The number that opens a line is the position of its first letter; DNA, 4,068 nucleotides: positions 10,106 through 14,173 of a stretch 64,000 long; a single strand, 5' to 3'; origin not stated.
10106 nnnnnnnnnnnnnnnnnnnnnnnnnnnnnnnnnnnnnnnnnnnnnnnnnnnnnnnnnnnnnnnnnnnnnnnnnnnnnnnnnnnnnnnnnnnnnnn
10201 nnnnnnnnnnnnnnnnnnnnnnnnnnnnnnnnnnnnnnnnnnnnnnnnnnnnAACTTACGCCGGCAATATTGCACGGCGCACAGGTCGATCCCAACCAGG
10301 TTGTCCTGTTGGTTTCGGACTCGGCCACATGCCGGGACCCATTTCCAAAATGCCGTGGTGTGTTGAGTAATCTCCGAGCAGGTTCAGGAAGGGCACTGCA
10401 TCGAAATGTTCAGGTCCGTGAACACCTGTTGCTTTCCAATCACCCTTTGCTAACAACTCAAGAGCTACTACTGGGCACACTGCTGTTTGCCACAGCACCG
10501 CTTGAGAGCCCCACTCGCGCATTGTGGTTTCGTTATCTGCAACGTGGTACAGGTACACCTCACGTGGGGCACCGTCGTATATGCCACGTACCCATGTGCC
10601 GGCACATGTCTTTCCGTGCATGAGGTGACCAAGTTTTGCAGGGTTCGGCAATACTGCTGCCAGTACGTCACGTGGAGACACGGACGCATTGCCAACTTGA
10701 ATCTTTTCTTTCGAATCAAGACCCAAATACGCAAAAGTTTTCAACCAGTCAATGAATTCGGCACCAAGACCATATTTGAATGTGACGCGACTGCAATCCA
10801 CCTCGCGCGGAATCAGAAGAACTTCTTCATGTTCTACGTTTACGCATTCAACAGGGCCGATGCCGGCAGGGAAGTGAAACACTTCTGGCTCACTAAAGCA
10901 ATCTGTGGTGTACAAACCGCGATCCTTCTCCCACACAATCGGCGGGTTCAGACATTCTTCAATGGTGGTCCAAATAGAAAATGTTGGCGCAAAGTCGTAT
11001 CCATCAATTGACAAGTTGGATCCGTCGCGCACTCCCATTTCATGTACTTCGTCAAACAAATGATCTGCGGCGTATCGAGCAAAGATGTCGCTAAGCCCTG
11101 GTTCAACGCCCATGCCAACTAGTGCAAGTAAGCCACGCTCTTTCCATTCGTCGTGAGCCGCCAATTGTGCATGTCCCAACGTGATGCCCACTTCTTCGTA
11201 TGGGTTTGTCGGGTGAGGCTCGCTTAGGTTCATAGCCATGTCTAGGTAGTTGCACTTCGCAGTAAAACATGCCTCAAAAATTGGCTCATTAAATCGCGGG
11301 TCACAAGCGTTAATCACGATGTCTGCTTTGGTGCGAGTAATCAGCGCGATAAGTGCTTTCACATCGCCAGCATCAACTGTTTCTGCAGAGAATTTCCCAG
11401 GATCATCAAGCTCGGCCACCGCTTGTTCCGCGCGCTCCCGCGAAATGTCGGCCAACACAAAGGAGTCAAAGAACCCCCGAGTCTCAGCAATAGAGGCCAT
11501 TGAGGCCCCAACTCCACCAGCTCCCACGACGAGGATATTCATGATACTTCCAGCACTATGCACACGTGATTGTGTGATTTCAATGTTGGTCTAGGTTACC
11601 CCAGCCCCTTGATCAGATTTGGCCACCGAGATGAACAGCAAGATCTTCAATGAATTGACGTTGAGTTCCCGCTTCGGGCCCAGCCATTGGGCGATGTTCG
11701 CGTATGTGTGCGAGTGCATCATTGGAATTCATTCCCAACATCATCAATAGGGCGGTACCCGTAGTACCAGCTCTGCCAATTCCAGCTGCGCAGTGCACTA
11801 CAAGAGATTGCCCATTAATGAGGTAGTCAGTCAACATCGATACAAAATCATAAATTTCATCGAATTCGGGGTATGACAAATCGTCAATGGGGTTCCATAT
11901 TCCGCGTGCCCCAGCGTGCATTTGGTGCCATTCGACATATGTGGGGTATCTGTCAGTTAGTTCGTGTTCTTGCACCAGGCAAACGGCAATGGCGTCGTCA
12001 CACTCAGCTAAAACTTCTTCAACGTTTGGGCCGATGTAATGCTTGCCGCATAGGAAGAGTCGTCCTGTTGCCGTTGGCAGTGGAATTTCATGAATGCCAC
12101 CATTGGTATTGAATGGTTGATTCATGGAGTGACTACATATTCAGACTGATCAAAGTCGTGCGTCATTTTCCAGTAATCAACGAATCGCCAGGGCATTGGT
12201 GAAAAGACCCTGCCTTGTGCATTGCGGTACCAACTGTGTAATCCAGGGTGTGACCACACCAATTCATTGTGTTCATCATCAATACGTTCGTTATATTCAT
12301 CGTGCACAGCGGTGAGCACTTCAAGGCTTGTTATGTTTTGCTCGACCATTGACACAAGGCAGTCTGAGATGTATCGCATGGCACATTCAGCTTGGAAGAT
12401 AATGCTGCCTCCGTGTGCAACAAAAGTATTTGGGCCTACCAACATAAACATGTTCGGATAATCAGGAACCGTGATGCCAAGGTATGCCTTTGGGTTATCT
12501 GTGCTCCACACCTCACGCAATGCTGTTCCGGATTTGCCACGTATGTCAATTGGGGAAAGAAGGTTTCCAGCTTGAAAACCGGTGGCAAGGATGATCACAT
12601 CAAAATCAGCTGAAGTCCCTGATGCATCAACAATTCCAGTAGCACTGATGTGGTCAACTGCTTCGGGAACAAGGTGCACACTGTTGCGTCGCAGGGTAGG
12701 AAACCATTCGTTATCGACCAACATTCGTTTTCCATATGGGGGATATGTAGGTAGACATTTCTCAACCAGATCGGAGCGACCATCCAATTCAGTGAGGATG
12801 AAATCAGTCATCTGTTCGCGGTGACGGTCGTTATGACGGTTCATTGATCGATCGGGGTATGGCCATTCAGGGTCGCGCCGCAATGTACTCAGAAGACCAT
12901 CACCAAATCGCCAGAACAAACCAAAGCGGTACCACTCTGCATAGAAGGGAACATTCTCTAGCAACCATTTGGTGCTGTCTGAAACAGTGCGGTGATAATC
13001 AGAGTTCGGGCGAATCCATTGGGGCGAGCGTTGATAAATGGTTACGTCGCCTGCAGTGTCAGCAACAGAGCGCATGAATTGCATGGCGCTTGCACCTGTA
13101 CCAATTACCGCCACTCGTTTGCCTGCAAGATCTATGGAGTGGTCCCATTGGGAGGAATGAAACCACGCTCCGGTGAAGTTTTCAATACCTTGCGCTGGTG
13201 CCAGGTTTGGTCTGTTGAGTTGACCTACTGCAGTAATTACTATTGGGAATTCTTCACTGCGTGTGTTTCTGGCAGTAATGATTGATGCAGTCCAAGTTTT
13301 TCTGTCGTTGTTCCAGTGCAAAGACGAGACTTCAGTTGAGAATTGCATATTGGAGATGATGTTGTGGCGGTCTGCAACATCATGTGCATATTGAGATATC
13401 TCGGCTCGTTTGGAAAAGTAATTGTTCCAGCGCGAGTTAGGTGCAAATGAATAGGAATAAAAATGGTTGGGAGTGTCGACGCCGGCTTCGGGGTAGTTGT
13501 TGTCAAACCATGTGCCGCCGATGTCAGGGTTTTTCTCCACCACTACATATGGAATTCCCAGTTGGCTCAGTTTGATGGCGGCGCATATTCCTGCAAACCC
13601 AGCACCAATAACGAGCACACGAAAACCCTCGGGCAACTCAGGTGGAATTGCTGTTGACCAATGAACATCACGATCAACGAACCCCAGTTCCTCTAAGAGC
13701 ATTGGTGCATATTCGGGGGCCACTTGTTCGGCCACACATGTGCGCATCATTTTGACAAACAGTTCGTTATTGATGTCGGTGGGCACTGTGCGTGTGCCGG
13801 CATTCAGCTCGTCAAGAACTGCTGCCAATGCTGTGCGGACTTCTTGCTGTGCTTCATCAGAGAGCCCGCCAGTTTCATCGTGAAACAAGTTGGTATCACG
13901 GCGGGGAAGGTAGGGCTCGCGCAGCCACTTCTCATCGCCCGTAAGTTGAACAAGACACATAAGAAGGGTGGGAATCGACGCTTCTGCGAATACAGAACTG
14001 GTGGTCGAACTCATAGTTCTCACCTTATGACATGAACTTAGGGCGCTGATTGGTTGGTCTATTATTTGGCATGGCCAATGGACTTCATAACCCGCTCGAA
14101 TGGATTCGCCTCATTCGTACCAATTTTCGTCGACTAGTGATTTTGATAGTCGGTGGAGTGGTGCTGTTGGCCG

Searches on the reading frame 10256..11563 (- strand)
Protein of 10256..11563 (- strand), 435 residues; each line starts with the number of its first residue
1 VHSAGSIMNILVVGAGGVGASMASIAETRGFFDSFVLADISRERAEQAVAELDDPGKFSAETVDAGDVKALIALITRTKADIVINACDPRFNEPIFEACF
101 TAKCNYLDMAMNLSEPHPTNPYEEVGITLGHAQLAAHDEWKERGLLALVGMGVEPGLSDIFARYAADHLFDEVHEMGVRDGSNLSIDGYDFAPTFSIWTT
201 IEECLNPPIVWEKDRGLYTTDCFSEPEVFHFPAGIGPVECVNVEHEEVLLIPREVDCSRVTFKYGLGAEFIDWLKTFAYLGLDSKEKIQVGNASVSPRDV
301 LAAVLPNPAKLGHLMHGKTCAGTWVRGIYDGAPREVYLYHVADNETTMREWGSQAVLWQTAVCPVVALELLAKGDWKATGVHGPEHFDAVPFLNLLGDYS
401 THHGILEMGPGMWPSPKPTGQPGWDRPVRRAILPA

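Call 42: search_protein_families(library=pfam, proteins=[window:10256-11563:-], max_evalue=0.00001)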
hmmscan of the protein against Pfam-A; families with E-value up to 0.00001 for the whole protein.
window:10256-11563:- (435 aa): 2 families
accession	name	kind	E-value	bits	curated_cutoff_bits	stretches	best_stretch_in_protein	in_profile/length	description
PF16653.10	Sacchrp_dh_C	-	9.2e-22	78.8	31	1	152-398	1-262/265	Saccharopine dehydrogenase C-terminal domain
PF03435.24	Sacchrp_dh_NADP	-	1.6e-21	77.4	25.1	1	10-147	1-128/129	Saccharopine dehydrogenase NADP binding domain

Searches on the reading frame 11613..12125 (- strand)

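Call 42: search_protein_families(library=pfam, proteins=[window:11613-12125:-], max_evalue=0.00001)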
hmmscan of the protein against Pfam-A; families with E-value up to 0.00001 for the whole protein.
window:11613-12125:- (170 aa): 3 families
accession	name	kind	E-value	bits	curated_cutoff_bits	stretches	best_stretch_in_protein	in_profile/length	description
PF00782.25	DSPc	-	1.1e-10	41.9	33.5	1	84-160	55-129/133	Dual specificity phosphatase, catalytic domain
PF22785.1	Tc-R-P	-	2.7e-10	41.2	27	1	70-130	44-104/106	Polymorphic toxin system, DSP-PTPase phosphatase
PF22784.1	PTP-SAK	-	1.1e-09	38.9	27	1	56-138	38-120/153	Swiss Army Knife protein, DSP-PTPase phosphatase domain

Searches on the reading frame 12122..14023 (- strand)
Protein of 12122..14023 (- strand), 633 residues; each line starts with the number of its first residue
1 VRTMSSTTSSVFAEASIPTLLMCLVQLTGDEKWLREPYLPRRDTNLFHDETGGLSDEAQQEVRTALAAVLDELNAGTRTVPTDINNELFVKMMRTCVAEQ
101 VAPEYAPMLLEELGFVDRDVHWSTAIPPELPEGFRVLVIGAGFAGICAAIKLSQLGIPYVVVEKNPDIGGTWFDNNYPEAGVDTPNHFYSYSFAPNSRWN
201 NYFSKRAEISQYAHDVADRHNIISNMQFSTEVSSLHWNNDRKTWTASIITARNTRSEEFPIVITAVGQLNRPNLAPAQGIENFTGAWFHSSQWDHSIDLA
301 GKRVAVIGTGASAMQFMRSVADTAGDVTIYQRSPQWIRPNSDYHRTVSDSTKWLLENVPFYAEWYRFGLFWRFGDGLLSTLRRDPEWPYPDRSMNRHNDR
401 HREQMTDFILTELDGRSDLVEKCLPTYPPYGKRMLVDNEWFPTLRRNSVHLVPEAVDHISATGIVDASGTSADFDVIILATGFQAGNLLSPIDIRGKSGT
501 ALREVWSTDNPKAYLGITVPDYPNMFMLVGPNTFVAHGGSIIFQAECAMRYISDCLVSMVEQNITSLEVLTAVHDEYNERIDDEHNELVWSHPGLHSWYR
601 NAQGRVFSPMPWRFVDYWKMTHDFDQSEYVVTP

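Call 42: search_protein_families(library=pfam, proteins=[window:12122-14023:-], max_evalue=0.00001)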
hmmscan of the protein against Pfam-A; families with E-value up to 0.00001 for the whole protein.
window:12122-14023:- (633 aa): 9 families
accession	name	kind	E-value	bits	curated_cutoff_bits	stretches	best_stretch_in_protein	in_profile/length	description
PF13738.12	Pyr_redox_3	-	1.1e-18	68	30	1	137-357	1-220/305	Pyridine nucleotide-disulphide oxidoreductase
PF00743.25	FMO-like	-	3.3e-18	65.9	22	1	135-337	3-219/532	Flavin-binding monooxygenase-like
PF07992.20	Pyr_redox_2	-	7.3e-13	49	26.1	1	134-337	1-178/291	Pyridine nucleotide-disulphide oxidoreductase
PF13450.12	NAD_binding_8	-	4.1e-11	43.4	21.9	1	138-204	1-66/68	NAD(P)-binding Rossmann-like domain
PF01266.30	DAO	-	7.3e-09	36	27.9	1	135-175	1-42/353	FAD dependent oxidoreductase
PF13434.12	Lys_Orn_oxgnase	-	7.4e-08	32.3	21.3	1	200-329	88-216/339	L-lysine 6-monooxygenase/L-ornithine 5-monooxygenase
PF00070.33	Pyr_redox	-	3.5e-07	31.1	22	0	135-175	1-40/82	Pyridine nucleotide-disulphide oxidoreductase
PF00890.30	FAD_binding_2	-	4.9e-06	26.4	20.4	1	136-171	2-37/414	FAD binding domain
PF12831.13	FAD_oxidored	-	9.1e-06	25.6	27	0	136-171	2-37/416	FAD dependent oxidoreductase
